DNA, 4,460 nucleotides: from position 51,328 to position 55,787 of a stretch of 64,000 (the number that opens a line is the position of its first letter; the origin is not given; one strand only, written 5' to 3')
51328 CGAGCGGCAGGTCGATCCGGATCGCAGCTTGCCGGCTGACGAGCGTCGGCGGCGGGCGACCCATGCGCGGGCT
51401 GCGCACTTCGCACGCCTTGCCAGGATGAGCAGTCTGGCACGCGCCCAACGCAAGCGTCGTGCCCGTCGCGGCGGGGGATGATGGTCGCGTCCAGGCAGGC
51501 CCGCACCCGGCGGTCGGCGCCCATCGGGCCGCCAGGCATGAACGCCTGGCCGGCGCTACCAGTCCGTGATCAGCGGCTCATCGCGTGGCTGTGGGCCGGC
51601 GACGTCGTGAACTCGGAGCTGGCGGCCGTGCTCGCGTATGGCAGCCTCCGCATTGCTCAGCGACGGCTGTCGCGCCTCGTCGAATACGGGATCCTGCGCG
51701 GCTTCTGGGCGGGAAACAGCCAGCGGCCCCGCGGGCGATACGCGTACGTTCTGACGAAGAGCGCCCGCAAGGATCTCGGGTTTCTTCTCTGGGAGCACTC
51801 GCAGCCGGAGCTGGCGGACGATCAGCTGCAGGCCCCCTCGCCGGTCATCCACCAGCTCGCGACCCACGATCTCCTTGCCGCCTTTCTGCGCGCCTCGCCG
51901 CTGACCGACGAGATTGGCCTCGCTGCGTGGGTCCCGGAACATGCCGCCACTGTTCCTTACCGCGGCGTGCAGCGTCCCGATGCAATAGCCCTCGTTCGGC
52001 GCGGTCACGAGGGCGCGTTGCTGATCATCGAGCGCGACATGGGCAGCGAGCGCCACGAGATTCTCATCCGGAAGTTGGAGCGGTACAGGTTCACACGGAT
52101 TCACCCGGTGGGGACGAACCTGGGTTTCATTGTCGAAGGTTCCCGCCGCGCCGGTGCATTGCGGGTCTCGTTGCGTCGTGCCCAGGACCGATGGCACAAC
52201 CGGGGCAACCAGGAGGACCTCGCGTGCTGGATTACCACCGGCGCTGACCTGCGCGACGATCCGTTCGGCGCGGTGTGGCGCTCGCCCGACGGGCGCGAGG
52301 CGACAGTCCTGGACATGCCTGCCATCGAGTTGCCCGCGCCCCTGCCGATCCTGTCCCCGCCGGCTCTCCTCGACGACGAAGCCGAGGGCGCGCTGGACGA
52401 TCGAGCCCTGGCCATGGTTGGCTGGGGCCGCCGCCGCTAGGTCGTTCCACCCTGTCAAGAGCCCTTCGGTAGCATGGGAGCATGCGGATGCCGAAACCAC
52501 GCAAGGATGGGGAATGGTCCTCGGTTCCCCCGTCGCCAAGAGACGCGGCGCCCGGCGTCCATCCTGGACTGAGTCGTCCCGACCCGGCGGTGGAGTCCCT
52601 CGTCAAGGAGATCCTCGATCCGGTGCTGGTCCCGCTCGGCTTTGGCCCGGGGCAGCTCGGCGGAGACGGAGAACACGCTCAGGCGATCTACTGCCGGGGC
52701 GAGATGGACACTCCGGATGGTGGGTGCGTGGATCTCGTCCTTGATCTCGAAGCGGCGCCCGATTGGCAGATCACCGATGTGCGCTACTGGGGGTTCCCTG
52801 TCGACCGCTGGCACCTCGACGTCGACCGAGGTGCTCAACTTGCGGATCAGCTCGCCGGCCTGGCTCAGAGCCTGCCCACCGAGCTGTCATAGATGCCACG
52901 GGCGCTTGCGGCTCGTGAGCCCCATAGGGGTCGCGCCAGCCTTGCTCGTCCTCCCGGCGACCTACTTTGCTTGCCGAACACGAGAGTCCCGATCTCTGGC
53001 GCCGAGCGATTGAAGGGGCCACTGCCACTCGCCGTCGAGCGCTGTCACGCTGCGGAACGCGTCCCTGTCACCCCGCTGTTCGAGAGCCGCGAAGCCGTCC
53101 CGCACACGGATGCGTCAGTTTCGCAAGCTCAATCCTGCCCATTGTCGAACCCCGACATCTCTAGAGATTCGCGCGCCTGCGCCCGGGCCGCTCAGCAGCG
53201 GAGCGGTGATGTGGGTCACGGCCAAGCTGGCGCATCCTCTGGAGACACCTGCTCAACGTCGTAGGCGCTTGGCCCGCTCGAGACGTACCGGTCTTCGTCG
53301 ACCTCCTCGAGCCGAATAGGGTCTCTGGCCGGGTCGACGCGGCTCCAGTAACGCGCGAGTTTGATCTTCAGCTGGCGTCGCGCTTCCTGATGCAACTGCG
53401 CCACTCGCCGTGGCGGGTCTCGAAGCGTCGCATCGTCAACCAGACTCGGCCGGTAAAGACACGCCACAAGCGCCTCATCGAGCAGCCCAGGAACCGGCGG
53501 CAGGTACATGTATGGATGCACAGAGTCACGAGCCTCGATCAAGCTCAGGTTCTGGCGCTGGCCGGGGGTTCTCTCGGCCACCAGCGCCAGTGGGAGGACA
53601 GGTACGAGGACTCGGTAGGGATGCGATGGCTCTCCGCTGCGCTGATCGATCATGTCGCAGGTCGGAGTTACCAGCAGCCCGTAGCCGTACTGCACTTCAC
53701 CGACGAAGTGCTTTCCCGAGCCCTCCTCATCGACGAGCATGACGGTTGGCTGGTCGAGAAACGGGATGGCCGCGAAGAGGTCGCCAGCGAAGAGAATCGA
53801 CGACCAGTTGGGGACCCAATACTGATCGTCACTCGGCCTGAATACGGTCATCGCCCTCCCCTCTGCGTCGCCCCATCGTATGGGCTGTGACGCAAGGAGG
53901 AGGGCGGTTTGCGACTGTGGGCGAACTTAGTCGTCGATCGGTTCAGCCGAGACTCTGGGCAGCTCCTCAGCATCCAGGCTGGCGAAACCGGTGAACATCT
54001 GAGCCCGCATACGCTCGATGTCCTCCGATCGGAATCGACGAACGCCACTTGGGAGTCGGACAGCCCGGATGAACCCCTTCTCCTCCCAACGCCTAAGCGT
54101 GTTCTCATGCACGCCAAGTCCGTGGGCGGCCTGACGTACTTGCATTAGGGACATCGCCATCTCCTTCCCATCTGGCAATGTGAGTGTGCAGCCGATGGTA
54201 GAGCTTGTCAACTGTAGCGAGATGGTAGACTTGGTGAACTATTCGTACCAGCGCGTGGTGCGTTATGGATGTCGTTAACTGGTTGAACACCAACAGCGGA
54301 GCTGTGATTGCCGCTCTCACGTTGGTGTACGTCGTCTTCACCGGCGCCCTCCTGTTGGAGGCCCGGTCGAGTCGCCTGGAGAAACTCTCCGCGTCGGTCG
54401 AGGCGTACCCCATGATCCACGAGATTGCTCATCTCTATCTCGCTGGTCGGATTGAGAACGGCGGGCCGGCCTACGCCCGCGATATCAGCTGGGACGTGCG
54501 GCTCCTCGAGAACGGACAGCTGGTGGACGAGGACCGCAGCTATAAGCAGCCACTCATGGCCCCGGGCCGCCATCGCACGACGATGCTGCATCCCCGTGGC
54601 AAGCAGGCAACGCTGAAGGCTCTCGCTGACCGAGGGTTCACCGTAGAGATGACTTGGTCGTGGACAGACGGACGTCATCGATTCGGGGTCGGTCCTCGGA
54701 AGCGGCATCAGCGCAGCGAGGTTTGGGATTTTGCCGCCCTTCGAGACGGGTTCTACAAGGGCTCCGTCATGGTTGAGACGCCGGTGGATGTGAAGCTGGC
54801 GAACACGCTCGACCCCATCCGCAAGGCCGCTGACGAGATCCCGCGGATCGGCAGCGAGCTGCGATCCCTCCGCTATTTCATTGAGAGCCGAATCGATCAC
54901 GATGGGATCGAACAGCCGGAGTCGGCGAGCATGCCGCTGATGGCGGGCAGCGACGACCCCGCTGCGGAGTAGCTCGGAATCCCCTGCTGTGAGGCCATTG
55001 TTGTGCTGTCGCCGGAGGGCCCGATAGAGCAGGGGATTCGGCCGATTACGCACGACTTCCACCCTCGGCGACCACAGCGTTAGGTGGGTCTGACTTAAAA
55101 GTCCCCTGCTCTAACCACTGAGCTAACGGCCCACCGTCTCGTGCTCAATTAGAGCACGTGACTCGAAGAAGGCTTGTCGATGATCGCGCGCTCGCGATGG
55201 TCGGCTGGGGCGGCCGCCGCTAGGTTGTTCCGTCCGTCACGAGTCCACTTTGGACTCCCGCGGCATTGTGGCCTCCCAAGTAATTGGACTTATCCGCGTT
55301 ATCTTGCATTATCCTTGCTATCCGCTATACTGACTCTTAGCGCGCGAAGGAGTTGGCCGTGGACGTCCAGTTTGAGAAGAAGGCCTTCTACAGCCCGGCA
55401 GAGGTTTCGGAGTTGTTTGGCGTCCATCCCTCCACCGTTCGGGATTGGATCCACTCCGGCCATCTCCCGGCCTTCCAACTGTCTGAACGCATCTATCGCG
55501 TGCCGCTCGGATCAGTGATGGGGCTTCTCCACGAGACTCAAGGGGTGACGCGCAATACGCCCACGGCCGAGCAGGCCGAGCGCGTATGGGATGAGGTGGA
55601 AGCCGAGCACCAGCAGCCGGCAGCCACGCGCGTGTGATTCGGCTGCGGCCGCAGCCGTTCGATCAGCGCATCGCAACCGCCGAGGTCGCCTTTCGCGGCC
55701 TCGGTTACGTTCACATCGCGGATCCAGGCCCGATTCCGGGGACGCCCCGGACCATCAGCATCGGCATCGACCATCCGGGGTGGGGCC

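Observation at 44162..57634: Two tandem integrative elements at tRNA-Lys(UUU), bounded by three direct repeats of the tRNA 5' half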

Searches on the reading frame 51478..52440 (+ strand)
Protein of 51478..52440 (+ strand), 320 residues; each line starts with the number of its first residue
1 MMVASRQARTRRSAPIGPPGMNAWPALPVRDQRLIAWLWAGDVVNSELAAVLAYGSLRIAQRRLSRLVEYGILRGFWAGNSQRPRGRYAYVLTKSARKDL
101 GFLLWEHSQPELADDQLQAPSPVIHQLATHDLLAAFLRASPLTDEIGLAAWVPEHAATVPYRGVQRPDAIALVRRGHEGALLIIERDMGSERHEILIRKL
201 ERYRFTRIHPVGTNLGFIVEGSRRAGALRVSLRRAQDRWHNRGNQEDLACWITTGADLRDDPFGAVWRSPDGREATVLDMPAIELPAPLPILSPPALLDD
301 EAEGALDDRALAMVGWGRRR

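Call 9: search_protein_families(library=pfam, proteins=[window:51478-52440:+], max_evalue=0.01)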
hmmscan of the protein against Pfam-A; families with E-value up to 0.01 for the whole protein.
window:51478-52440:+ (320 aa): 1 family
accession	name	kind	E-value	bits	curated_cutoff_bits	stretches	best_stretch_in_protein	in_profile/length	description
PF13814.12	Replic_Relax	-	3.3e-14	53.9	25.3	1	54-204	20-173/191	Replication-relaxation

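Call 50: search_protein_families(library=ncbifam, proteins=[window:51478-52440:+], max_evalue=0.01)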
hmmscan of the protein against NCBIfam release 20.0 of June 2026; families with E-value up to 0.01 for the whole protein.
window:51478-52440:+ (320 aa): 0 families

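Call 51: search_protein_families(library=phrogs, proteins=[window:51478-52440:+], max_evalue=0.01)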
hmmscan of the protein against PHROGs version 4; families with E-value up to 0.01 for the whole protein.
window:51478-52440:+ (320 aa): 1 family
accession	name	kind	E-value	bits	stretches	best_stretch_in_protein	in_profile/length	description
phrog_9381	-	DNA, RNA and nucleotide metabolism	0.0018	18.7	1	166-204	177-215/288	replication initiation by nicking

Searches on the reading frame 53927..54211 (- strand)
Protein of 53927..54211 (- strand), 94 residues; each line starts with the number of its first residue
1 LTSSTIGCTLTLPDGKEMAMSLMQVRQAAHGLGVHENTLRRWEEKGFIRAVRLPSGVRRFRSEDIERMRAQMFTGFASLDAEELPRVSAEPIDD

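Call 81: search_protein_families(library=pfam, proteins=[window:53927-54211:-], max_evalue=0.05)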
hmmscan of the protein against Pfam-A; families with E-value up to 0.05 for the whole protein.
window:53927-54211:- (94 aa): 5 families
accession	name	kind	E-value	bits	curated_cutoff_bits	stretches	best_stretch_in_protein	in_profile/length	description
PF00376.29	MerR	-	8.8e-09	35.5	28.2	1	26-60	3-38/38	MerR family regulatory protein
PF13411.12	MerR_1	-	2.2e-08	34.5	21.6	1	23-69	1-47/69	MerR HTH family regulatory protein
PF12728.13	HTH_17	-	4.3e-08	33.7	27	1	22-70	1-48/51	Helix-turn-helix domain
PF13338.12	AbiEi_4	-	0.014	15.9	25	1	25-46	16-36/49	Transcriptional regulator, AbiEi antitoxin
PF01527.26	HTH_Tnp_1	-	0.018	15.7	24.1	1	23-45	24-46/75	Transposase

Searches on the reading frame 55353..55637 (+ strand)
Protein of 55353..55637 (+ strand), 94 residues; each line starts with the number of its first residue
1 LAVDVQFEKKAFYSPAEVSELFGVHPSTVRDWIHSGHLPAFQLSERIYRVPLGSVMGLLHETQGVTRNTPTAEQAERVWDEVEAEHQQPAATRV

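Call 10: search_protein_families(library=pfam, proteins=[window:55353-55637:+], max_evalue=0.01)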
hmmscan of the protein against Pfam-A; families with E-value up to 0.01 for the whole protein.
window:55353-55637:+ (94 aa): 5 families
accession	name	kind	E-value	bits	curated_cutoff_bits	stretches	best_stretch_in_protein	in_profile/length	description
PF12728.13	HTH_17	-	9.5e-11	42.2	27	1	12-55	1-43/51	Helix-turn-helix domain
PF00376.29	MerR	-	3.7e-05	23.9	28.2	1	15-41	2-28/38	MerR family regulatory protein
PF13384.12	HTH_23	-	0.0001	22.5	24.6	1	13-34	18-39/50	Homeodomain-like domain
PF13411.12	MerR_1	-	0.00086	19.8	21.6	1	13-48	1-35/69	MerR HTH family regulatory protein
PF13542.12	HTH_Tnp_ISL3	-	0.0098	15.8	27.4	0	16-35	30-49/51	Helix-turn-helix domain of transposase family ISL3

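Call 50: search_protein_families(library=ncbifam, proteins=[window:55353-55637:+], max_evalue=0.01)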
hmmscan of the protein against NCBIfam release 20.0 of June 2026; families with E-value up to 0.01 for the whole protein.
window:55353-55637:+ (94 aa): 4 families
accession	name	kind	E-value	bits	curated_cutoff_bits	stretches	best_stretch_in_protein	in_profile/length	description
TIGR01764.1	excise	domain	9e-08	32.4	28.8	1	12-60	1-48/49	excisionase family DNA-binding protein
NF033787.1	HTH_BldC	subfamily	5.4e-05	23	77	1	14-40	4-30/49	BldC family transcriptional regulator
NF046037.1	carphisopro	domain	0.00039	20.6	38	1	14-43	10-39/54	carph-isopro domain-containing protein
NF033518.0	transpos_IS607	equivalog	0.0038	16.8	110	1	17-68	2-53/187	IS607 family transposase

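Call 51: search_protein_families(library=phrogs, proteins=[window:55353-55637:+], max_evalue=0.01)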
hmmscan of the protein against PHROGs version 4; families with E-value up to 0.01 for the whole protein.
window:55353-55637:+ (94 aa): 10 families
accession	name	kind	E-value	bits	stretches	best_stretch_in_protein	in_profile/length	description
phrog_66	-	integration and excision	8.7e-08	33.2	1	7-82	88-162/412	excisionase and transcriptional regulator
phrog_6401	-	DNA, RNA and nucleotide metabolism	2.1e-05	25.3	1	9-53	6-50/64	DNA binding protein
phrog_2474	-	transcription regulation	6.7e-05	23.8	1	6-45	42-81/118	MerR-like transcriptional regulator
phrog_575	-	integration and excision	0.00026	22.1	1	10-44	11-45/71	Cox-like excisionase and repressor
phrog_10045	-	DNA, RNA and nucleotide metabolism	0.002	18.9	1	16-58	24-66/74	HTH DNA binding protein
phrog_11671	-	unknown function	0.0036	18.4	1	9-42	4-37/146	-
phrog_1864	-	unknown function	0.0056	17.5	0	16-43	24-51/73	-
phrog_7735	-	integration and excision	0.0057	18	1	10-49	3-42/99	excisionase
phrog_57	-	head and packaging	0.0073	17.2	1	8-40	8-40/199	terminase small subunit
phrog_534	-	DNA, RNA and nucleotide metabolism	0.0094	16.9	0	6-34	19-47/87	DNA binding protein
